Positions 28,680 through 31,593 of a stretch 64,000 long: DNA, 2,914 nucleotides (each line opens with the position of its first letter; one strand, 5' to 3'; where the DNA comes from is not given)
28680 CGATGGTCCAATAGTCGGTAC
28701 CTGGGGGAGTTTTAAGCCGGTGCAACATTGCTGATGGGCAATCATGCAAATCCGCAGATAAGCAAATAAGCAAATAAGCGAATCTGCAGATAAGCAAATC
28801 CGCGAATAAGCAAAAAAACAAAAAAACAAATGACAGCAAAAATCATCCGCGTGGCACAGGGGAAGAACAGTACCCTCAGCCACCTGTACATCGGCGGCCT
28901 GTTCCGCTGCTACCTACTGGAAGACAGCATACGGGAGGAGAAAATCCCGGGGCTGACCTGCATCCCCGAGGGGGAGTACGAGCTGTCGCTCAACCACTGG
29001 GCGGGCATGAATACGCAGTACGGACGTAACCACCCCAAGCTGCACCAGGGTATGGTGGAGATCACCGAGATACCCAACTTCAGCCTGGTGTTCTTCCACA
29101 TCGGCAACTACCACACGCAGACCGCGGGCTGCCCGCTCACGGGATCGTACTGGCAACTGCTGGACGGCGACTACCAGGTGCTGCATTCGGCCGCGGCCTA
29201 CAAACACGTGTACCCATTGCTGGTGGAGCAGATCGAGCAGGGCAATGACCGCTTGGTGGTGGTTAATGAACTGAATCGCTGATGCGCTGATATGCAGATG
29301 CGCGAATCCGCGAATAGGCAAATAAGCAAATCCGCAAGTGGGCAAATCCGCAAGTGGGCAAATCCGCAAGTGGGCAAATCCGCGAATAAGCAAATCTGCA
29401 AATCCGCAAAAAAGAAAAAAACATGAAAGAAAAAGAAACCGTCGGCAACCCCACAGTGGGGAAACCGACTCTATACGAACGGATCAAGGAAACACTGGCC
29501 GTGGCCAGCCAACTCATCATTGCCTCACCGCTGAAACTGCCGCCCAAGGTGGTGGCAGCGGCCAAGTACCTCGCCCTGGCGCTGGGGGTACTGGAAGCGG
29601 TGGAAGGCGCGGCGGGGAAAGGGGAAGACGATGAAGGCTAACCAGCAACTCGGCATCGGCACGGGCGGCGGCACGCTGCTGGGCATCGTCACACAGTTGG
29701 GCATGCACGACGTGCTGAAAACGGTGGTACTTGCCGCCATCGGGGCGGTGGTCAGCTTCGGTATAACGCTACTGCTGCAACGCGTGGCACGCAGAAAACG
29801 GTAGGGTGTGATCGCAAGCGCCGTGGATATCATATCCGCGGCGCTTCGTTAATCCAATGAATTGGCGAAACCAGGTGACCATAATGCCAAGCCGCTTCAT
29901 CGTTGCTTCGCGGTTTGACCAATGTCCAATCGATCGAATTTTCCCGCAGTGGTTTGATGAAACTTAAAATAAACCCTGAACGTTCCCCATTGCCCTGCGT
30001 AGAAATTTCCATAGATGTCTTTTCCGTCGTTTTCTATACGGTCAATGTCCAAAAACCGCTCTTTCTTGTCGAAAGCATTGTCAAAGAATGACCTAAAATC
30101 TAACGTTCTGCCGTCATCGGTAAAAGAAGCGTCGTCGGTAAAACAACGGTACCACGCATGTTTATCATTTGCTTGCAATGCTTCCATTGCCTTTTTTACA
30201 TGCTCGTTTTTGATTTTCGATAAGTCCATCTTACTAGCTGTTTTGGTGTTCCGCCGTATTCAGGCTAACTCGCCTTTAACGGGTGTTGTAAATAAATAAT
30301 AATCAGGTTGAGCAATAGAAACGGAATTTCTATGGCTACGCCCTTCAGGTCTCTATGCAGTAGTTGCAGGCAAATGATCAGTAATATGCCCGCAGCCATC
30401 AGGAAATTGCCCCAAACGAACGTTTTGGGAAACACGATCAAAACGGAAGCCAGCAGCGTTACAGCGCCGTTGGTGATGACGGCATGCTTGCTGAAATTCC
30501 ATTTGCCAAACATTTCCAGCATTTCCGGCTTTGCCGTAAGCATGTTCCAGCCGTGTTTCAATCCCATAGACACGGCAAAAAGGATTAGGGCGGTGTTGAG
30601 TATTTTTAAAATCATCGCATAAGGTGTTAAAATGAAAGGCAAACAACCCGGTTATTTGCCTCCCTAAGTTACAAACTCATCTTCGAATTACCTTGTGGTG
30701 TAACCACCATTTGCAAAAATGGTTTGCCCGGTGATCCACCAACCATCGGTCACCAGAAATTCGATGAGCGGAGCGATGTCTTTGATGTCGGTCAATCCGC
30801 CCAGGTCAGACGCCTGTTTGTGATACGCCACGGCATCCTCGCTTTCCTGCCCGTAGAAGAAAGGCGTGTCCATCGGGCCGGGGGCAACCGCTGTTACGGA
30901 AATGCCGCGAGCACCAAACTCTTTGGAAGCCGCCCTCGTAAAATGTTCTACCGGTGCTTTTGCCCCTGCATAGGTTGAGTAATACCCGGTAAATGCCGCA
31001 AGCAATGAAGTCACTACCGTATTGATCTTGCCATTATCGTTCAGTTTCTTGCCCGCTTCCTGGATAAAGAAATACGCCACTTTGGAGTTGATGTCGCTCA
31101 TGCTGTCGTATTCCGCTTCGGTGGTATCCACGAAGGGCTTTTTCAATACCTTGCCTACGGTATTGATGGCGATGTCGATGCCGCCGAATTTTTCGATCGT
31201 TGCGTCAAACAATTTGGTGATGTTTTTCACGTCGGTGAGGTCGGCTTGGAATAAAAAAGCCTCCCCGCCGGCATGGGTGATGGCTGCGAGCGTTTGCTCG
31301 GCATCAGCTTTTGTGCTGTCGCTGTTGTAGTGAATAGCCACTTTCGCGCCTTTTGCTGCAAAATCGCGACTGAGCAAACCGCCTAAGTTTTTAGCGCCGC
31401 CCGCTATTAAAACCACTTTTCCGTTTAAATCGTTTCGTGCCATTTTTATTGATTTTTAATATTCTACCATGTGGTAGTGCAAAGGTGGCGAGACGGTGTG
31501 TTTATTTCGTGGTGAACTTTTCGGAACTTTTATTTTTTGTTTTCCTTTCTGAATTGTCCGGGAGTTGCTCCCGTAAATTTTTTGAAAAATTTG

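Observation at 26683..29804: Compact HTH / DUF6266 x2 / DUF5675 / two small membrane proteins: lysis-cassette-like island of unknown role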

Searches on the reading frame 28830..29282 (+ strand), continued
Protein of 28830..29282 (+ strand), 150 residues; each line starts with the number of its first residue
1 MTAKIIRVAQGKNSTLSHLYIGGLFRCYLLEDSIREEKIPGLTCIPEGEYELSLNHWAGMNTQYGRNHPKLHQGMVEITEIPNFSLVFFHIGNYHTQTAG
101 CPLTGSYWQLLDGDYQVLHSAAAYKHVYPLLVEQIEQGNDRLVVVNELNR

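Call 68: search_protein_families(library=pfam, proteins=[L089:2501-2935:+, L090:2501-2950:+, L091:2501-2920:+, window:28830-29282:+, L089:2074-2487:+, L089:1525-1902:+, L089:1133-1528:+], max_evalue=10)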
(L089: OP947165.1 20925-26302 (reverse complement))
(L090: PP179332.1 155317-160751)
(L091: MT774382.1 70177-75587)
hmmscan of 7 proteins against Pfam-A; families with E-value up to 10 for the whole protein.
L089:2501-2935:+ (144 aa): 1 family
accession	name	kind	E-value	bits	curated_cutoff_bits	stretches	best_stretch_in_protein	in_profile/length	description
PF18925.5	DUF5675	-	1.7e-22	79.9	26.7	1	5-129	2-112/114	Family of unknown function (DUF5675)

L090:2501-2950:+ (149 aa): 2 families
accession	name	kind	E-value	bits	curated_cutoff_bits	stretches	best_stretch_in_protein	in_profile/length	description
PF18925.5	DUF5675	-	2e-29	102.2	26.7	1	4-130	1-113/114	Family of unknown function (DUF5675)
PF10908.13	Tlde1_dom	-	0.064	14.1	30.1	1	34-106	16-98/120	Tlde1 domain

L091:2501-2920:+ (139 aa): 2 families
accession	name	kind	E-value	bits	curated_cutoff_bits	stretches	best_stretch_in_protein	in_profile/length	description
PF18925.5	DUF5675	-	2.4e-33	114.8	26.7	1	4-122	1-114/114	Family of unknown function (DUF5675)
PF10908.13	Tlde1_dom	-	0.077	13.9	30.1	1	74-95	73-96/120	Tlde1 domain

window:28830-29282:+ (150 aa): 1 family
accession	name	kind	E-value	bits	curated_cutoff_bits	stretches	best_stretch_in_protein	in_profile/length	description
PF18925.5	DUF5675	-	1e-27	96.7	26.7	1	5-131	2-112/114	Family of unknown function (DUF5675)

L089:2074-2487:+ (137 aa): 4 families
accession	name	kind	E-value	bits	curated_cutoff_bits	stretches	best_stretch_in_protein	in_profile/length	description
PF11126.13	Phage_DsbA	-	0.002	18.7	25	1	14-63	12-59/67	Transcriptional regulator DsbA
PF09889.16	DUF2116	-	0.11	13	26.8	1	89-121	25-57/59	Probable treble clef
PF13246.12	Cation_ATPase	-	0.13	12.7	21.7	1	49-98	11-60/91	Cation transport ATPase (P-type)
PF00901.23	Orbi_VP5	-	0.13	11.1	27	1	9-112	89-192/506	Orbivirus outer capsid protein VP5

L089:1525-1902:+ (125 aa): 0 families

L089:1133-1528:+ (131 aa): 1 family
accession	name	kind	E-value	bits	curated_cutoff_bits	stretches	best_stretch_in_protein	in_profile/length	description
PF06035.17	Peptidase_C93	-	1.1e-05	25.7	27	1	13-58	48-87/162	Bacterial transglutaminase-like cysteine proteinase BTLCP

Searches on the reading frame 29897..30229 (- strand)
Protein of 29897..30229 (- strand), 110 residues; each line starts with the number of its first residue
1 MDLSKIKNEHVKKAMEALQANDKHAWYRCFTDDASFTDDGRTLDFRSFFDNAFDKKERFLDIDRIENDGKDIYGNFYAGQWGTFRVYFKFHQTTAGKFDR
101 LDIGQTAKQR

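Call 4: search_protein_families(library=pfam, proteins=[window:29897-30229:-], max_evalue=0.1)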
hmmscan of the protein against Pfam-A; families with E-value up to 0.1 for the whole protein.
window:29897-30229:- (110 aa): 3 families
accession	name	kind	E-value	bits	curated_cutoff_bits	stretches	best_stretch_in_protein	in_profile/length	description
PF12680.13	SnoaL_2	-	0.022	15.8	27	1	11-69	1-64/102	SnoaL-like domain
PF23401.1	HTH_Card1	-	0.059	14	27.8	0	23-68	12-56/87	Card1 hinge domain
PF14534.12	DUF4440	-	0.087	13.7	25.2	1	14-73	8-67/107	Domain of unknown function (DUF4440)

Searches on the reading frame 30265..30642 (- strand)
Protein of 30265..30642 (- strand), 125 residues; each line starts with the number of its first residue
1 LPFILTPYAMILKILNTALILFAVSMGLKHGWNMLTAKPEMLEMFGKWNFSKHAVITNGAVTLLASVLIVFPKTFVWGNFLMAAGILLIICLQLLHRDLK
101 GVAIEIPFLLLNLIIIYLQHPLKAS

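Call 4: search_protein_families(library=pfam, proteins=[window:30265-30642:-], max_evalue=0.1)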
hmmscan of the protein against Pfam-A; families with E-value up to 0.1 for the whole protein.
window:30265-30642:- (125 aa): 1 family
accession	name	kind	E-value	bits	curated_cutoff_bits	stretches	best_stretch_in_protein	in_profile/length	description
PF13564.11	DoxX_2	-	2e-06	28.3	26.3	1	20-112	4-100/103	DoxX-like family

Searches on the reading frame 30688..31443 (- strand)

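Call 13: search_protein_families(library=pfam, proteins=[window:30688-31443:-], max_evalue=0.001)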
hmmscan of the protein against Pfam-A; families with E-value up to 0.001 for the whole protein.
window:30688-31443:- (251 aa): 3 families
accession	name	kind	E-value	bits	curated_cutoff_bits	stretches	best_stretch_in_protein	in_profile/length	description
PF13561.12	adh_short_C2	-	8e-43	147.1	27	1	19-249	7-236/236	Enoyl-(Acyl carrier protein) reductase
PF00106.31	adh_short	-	4.1e-31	108.4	26.6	1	9-196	1-187/195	short chain dehydrogenase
PF08659.16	KR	-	8e-08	32.8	22.6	1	11-122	3-113/180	KR domain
